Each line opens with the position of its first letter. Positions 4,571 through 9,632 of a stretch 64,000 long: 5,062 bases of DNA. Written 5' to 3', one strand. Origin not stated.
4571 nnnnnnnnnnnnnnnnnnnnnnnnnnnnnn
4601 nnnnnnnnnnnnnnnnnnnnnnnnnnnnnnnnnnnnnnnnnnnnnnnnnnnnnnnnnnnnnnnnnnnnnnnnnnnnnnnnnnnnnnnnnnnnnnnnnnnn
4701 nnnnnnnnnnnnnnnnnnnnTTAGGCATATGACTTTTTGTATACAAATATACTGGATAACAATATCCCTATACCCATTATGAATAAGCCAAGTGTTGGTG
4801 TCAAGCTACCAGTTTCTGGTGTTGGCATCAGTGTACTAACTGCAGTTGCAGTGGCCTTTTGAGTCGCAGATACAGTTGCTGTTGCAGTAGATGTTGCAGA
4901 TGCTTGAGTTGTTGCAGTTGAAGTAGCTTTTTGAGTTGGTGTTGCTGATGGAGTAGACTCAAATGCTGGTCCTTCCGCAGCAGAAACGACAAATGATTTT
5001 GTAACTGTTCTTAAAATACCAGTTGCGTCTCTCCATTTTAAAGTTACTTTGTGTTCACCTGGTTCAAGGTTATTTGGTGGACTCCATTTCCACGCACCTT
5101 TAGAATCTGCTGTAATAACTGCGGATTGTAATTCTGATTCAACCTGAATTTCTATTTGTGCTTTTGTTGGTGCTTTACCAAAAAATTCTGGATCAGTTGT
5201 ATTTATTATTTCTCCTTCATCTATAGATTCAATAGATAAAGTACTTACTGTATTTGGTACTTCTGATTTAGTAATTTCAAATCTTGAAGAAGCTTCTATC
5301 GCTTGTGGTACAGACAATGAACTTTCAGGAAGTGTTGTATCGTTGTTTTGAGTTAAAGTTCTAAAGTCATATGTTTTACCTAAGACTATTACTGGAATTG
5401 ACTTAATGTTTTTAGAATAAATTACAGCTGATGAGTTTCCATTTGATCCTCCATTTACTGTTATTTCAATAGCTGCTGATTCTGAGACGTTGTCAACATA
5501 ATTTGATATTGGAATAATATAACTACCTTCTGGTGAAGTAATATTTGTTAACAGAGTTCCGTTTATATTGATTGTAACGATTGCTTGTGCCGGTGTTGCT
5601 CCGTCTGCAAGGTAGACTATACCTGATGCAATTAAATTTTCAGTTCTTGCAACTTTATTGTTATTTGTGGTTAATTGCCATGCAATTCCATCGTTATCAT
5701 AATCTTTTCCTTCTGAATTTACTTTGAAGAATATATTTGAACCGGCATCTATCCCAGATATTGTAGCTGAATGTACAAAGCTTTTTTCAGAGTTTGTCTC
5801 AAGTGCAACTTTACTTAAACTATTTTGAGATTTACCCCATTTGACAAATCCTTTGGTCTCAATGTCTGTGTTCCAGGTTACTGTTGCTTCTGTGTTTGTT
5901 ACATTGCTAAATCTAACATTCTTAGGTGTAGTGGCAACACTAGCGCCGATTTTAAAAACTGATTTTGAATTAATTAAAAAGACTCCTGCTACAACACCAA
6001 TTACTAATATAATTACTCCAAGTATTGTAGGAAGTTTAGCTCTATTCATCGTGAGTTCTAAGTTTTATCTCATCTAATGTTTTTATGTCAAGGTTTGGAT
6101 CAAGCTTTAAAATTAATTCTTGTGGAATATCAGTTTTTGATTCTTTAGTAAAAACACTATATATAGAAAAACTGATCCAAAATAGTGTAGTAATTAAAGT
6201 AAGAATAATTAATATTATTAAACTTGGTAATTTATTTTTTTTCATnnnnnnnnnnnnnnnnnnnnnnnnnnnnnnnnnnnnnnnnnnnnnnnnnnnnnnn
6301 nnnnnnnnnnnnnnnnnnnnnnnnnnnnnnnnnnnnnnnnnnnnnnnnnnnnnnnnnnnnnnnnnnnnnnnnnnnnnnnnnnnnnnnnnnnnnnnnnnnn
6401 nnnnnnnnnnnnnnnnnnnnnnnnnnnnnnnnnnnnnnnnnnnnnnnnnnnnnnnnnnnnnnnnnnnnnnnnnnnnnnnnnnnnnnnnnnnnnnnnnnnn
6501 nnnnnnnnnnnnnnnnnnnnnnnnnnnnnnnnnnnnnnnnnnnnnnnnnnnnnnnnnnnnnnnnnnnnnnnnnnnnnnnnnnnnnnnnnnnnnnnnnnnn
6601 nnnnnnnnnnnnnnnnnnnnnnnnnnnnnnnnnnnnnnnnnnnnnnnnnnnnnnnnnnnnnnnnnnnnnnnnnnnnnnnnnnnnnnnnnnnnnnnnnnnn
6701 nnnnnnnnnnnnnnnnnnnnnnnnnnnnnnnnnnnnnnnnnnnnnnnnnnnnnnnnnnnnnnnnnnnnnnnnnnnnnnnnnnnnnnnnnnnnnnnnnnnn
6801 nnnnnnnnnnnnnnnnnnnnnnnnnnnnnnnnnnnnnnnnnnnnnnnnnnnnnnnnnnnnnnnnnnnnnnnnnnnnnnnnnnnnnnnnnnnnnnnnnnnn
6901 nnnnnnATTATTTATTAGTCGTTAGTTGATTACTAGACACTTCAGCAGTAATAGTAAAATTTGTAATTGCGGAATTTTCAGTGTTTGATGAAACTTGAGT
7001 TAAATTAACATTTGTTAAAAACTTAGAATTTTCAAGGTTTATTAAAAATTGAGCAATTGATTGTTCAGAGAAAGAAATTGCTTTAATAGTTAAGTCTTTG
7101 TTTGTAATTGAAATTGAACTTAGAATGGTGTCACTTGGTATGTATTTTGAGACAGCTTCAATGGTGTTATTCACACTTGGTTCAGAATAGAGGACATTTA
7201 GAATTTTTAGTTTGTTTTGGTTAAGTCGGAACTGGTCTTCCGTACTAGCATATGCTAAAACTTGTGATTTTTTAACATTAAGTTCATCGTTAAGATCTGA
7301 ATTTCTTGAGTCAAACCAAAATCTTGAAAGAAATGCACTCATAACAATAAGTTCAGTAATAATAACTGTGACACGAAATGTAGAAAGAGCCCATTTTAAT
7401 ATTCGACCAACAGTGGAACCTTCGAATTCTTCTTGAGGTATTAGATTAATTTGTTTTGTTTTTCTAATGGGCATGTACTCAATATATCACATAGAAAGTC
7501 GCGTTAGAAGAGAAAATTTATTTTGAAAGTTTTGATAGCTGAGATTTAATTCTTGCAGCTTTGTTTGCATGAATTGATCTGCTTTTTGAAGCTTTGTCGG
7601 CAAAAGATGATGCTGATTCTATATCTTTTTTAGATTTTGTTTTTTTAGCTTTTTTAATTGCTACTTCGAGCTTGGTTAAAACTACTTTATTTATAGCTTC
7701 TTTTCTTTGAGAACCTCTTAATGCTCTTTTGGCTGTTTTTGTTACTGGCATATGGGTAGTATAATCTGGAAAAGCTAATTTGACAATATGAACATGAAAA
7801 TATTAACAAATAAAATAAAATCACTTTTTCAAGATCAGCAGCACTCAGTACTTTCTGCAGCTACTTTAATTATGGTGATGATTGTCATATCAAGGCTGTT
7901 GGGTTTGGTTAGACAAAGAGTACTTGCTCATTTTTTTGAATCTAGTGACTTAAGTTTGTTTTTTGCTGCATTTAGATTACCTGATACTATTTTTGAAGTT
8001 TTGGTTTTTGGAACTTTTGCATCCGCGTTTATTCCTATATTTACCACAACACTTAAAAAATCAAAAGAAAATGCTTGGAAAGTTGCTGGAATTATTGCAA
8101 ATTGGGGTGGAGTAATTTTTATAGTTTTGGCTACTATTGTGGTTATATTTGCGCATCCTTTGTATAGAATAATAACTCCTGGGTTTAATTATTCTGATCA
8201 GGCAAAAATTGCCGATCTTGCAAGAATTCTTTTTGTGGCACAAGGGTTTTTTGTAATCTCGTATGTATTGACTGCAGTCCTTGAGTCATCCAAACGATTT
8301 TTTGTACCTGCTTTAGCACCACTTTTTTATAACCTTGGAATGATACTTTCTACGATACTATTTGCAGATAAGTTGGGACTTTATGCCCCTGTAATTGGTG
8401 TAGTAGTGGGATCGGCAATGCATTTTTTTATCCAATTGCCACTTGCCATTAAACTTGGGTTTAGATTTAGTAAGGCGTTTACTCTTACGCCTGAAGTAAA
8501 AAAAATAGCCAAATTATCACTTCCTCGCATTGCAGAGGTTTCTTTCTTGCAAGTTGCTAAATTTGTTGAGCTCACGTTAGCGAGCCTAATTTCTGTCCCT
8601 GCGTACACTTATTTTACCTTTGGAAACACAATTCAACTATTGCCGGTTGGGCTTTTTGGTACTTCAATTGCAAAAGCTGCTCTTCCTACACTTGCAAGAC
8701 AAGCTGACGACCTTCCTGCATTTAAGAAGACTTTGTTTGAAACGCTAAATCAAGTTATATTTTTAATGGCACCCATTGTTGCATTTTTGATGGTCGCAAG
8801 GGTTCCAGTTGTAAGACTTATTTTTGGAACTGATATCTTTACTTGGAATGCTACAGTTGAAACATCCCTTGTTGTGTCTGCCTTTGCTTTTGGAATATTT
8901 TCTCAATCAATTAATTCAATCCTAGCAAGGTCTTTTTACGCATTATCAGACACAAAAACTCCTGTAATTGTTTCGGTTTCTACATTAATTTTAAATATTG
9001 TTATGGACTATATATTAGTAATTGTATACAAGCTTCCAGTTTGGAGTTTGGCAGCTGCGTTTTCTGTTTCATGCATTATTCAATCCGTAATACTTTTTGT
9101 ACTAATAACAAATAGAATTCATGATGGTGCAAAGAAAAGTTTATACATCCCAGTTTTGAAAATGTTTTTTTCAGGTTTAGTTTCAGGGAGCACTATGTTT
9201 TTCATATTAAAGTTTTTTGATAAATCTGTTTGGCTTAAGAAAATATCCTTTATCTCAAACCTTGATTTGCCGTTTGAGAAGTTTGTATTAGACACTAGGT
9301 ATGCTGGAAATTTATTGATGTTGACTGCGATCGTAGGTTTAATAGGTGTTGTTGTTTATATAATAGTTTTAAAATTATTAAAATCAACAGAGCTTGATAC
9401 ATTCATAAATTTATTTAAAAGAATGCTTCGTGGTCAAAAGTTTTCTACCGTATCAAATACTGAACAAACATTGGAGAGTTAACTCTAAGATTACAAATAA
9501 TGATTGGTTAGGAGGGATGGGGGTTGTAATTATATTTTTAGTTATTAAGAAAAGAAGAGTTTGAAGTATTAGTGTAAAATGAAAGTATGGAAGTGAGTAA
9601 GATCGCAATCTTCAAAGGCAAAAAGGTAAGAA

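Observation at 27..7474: Surface locus linking a PMT-type O-mannosyltransferase to Thr/Pro-linker Cys-rich proteins co-transcribed with pilN-pilO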

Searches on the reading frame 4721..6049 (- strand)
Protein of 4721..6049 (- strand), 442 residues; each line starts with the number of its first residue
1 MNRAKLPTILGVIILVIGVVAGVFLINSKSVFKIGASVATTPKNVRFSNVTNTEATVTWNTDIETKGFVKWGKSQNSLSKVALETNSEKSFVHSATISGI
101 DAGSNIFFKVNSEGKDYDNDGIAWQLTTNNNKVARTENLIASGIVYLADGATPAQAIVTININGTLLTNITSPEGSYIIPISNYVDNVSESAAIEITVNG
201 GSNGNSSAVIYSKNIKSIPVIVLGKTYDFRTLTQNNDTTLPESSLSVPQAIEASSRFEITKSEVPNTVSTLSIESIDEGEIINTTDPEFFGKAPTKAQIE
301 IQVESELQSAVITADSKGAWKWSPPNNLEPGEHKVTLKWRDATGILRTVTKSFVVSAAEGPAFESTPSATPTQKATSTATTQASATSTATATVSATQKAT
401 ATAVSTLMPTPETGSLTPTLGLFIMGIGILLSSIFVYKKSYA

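Call 3: search_protein_families(library=pfam, proteins=[window:4721-6049:-], max_evalue=0.1)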
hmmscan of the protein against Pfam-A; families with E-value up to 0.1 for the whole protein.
window:4721-6049:- (442 aa): 3 families
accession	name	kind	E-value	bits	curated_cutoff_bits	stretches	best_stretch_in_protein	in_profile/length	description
PF19077.6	Big_13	-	7.6e-09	36.4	27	1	279-353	21-98/102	Bacterial Ig-like domain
PF16656.11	Pur_ac_phosph_N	-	5.8e-07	30.4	30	1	44-115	3-83/93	Purple acid Phosphatase, N-terminal domain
PF00041.27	fn3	-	0.0052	17.4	25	1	41-112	2-68/84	Fibronectin type III domain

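Call 4: search_protein_families(library=ncbifam, proteins=[window:4721-6049:-], max_evalue=0.1)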
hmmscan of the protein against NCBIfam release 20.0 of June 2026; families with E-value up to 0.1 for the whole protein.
window:4721-6049:- (442 aa): 1 family
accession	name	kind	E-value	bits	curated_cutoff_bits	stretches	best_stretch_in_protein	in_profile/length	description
NF053819.1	EF0750_LPXTG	subfamily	0.094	13.2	47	0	350-439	19-101/105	EF2685/EF0750 family sortase-dependent surface protein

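Call 21: find_related_loci(query=A1, collection=genome_contigs, flank=10000)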
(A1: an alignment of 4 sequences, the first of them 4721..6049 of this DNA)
Query A1 (442 aa) in genome_contigs; peptide patterns used: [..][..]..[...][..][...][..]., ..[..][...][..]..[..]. (x = any residue, [..] = any of these).
145 stretches matched a pattern; 19 encode a relative of the query (tblastn E <= 1e-3); 19 distinct loci.
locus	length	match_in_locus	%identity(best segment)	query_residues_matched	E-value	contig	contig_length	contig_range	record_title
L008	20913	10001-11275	63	6-438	1e-176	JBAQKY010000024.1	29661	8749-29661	MAG: Microgenomates group bacterium isolate MFD12071_ilm_asm_bin3 k127_49340, whole genome shotgun sequence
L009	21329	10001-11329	55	2-442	1e-158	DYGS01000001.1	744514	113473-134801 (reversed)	MAG TPA_asm: Candidatus Microgenomatus sp. isolate BE2012_5_35_30 Afr_mines_BE2012_3_length_744514_cov_13_281153, whole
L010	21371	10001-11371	53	5-442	4e-154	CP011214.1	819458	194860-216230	MAG: Candidatus Woesebacteria bacterium GW2011_GWF1_31_35 chromosome, complete genome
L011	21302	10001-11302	54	4-442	1e-146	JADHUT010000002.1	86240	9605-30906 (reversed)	MAG: Candidatus Microgenomates bacterium isolate BS150m-G53 BS-150m-C172, whole genome shotgun sequence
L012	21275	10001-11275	53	5-439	9e-141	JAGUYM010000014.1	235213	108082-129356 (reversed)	MAG: Candidatus Woesebacteria bacterium isolate DeMMO6_63 c_000000012182, whole genome shotgun sequence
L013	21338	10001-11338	41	1-440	8e-110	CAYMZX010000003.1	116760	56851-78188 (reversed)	MAG TPA_asm: uncultured Gammaproteobacteria bacterium isolate SRP231805_co4_134 genome assembly, contig: k141_188206, wh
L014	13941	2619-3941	41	1-440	4e-108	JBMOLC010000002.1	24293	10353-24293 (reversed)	MAG: Patescibacteria group bacterium isolate Betzabe_MAG014 MAG014_2, whole genome shotgun sequence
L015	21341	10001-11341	42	3-440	2e-103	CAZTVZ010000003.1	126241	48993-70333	MAG TPA_asm: uncultured Gammaproteobacteria bacterium isolate binchicken_co27_378 genome assembly, contig: NODE_185_leng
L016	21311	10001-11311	41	5-438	1e-100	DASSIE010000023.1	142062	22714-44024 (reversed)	MAG TPA_asm: Patescibacteria group bacterium isolate SMAG_U1079 k141_1137595, whole genome shotgun sequence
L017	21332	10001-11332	40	1-440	6e-99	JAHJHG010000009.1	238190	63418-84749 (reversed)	MAG: Patescibacteria group bacterium isolate Modern_marine_planktonic.mb.16 Modern_marine_plan.mb.16_k141_790344, whole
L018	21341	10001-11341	39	1-440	2e-94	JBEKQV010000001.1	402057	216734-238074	MAG: Candidatus Microgenomates bacterium isolate SPRUCE 496 SPRUCE_496_1, whole genome shotgun sequence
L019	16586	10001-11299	39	1-431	1e-86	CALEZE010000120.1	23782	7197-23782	MAG TPA_asm: uncultured bacterium isolate SRR7515931_bin.142_CONCOCT_v1.1_MAG genome assembly, contig: ERZ869938.969, wh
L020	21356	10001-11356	38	1-440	2e-85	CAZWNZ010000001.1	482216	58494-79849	MAG TPA_asm: uncultured Gammaproteobacteria bacterium isolate SRP192927_co3_839 genome assembly, contig: NODE_2_length_4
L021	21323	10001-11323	38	3-439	7e-84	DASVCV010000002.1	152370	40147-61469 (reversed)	MAG TPA_asm: Patescibacteria group bacterium isolate SMAG_U2016 k141_1196935, whole genome shotgun sequence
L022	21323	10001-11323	35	1-438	2e-83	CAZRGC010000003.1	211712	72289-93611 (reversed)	MAG TPA_asm: uncultured Gammaproteobacteria bacterium isolate SRP173033_co1_108 genome assembly, contig: NODE_48_length_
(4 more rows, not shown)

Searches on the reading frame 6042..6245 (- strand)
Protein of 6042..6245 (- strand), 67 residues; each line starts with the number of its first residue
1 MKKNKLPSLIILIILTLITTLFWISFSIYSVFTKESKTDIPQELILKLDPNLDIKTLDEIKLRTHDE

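Call 3: search_protein_families(library=pfam, proteins=[window:6042-6245:-], max_evalue=0.1)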
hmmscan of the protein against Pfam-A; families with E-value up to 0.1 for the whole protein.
window:6042-6245:- (67 aa): 3 families
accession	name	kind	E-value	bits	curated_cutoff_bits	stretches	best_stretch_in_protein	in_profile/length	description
PF16491.10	Peptidase_M48_N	-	0.03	14.6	27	1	6-38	75-107/179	CAAX prenyl protease N-terminal, five membrane helices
PF03350.21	UPF0114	-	0.039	14.6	23.1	1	9-63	49-100/117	Uncharacterized protein family, UPF0114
PF05251.17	Ost5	-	0.041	14.6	27.4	1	13-46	17-50/73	Oligosaccharyltransferase subunit 5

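Call 4: search_protein_families(library=ncbifam, proteins=[window:6042-6245:-], max_evalue=0.1)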
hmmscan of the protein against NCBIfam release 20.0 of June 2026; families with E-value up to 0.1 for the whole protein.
window:6042-6245:- (67 aa): 0 families

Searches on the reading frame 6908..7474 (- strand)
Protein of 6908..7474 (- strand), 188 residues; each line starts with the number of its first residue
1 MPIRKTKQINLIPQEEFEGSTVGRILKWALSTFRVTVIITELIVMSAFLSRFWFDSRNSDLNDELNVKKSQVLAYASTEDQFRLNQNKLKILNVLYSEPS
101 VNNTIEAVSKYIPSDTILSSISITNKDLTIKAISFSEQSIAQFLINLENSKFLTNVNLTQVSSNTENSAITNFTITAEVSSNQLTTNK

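Call 3: search_protein_families(library=pfam, proteins=[window:6908-7474:-], max_evalue=0.1)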
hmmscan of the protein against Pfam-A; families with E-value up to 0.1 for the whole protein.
window:6908-7474:- (188 aa): 2 families
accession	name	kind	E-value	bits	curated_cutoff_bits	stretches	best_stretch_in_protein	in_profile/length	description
PF05137.18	PilN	-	2.5e-14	53.5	22.8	1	106-178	4-77/78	Fimbrial assembly protein (PilN)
PF15044.11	CLU_N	-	0.031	15.1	25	0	138-183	6-48/78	Mitochondrial function, CLU-N-term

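Call 4: search_protein_families(library=ncbifam, proteins=[window:6908-7474:-], max_evalue=0.1)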
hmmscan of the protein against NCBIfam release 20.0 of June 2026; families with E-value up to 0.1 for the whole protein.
window:6908-7474:- (188 aa): 0 families

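Call 56: find_related_loci(query=A5, collection=metagenome_contigs, flank=10000)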
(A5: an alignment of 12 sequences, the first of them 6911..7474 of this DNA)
Query A5 (188 aa) in metagenome_contigs; peptide patterns used: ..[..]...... (x = any residue, [..] = any of these).
410 stretches matched a pattern; 343 encode a relative of the query (tblastn E <= 1e-3); the best 80 are kept; 80 distinct loci.
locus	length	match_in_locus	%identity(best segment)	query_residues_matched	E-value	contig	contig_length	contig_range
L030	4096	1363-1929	59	1-184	3e-69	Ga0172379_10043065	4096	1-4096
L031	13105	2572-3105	59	1-178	4e-68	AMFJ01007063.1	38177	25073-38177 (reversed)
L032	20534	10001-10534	60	1-178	7e-67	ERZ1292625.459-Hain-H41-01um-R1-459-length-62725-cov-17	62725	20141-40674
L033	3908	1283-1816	58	1-178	2e-66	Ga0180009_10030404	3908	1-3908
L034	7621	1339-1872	61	1-178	4e-66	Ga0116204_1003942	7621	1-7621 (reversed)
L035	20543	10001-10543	61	1-181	4e-66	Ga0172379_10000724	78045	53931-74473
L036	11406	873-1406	60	1-178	2e-65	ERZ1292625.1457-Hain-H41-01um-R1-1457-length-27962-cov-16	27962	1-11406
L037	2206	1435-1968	58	1-178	2e-66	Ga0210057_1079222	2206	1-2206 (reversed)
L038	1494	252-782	58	1-177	3e-68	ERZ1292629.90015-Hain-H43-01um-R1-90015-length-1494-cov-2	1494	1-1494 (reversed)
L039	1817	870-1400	58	1-177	2e-67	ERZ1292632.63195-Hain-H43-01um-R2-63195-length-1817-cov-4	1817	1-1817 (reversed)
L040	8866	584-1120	57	1-178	1e-64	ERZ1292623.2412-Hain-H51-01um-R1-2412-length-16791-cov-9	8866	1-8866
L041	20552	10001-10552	59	1-179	3e-64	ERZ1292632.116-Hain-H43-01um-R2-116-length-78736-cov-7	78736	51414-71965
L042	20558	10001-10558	59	1-188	2e-64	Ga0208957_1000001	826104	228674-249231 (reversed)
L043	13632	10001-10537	57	1-179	8e-64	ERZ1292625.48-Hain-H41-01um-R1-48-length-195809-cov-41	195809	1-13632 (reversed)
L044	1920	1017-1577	58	1-187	1e-65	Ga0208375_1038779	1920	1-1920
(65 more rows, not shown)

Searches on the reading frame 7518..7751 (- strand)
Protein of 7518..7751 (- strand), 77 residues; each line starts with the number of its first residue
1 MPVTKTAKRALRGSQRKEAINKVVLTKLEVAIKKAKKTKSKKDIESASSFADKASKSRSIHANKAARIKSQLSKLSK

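Call 3: search_protein_families(library=pfam, proteins=[window:7518-7751:-], max_evalue=0.1)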
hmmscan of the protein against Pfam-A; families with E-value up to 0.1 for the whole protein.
window:7518-7751:- (77 aa): 1 family
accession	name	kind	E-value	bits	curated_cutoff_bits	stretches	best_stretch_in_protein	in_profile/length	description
PF01649.23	Ribosomal_S20p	-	8.5e-07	30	29.5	1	4-75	3-81/83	Ribosomal protein S20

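Call 4: search_protein_families(library=ncbifam, proteins=[window:7518-7751:-], max_evalue=0.1)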
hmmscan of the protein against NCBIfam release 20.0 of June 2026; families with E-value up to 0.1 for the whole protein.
window:7518-7751:- (77 aa): 1 family
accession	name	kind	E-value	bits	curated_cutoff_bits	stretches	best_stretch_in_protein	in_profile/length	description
TIGR00029.2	S20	equivalog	8.5e-09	35.9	33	1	1-75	1-82/84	30S ribosomal protein S20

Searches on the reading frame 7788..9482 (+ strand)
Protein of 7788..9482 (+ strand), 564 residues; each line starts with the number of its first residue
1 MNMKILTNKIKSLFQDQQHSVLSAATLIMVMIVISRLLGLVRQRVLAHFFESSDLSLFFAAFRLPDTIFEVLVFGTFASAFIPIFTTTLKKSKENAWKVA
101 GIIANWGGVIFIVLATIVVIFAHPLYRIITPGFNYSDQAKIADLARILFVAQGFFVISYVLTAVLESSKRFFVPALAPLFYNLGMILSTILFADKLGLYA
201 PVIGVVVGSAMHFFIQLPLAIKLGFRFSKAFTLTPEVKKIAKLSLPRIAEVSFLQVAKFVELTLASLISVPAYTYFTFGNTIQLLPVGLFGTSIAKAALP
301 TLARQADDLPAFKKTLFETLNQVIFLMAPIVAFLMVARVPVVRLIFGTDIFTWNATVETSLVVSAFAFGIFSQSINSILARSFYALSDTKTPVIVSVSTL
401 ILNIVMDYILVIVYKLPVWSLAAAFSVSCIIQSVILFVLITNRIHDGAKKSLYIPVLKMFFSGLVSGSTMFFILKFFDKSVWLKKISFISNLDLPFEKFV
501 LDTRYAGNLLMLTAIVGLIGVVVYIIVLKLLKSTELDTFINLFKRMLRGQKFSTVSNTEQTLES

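Call 3: search_protein_families(library=pfam, proteins=[window:7788-9482:+], max_evalue=0.1)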
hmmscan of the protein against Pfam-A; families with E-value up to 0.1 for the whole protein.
window:7788-9482:+ (564 aa): 3 families
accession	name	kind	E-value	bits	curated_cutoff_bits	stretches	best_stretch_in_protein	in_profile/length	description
PF03023.19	MurJ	-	1.6e-68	231.9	27.4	1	48-458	4-417/451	Lipid II flippase MurJ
PF13440.11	Polysacc_synt_3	-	7e-10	39.1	23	1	117-348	60-286/293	Polysaccharide biosynthesis protein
PF01554.23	MatE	-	0.0003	20.9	24.9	1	291-409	47-161/161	MatE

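Call 4: search_protein_families(library=ncbifam, proteins=[window:7788-9482:+], max_evalue=0.1)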
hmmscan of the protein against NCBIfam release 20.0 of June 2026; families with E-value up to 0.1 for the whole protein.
window:7788-9482:+ (564 aa): 2 families
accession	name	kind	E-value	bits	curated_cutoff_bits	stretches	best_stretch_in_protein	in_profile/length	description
TIGR01695.1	murJ_mviN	equivalog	5.3e-76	256.3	235.55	1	20-538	1-503/506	murein biosynthesis integral membrane protein MurJ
TIGR00797.1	matE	subfamily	4.2e-07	29.2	147.4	1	332-446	79-197/396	MATE family efflux transporter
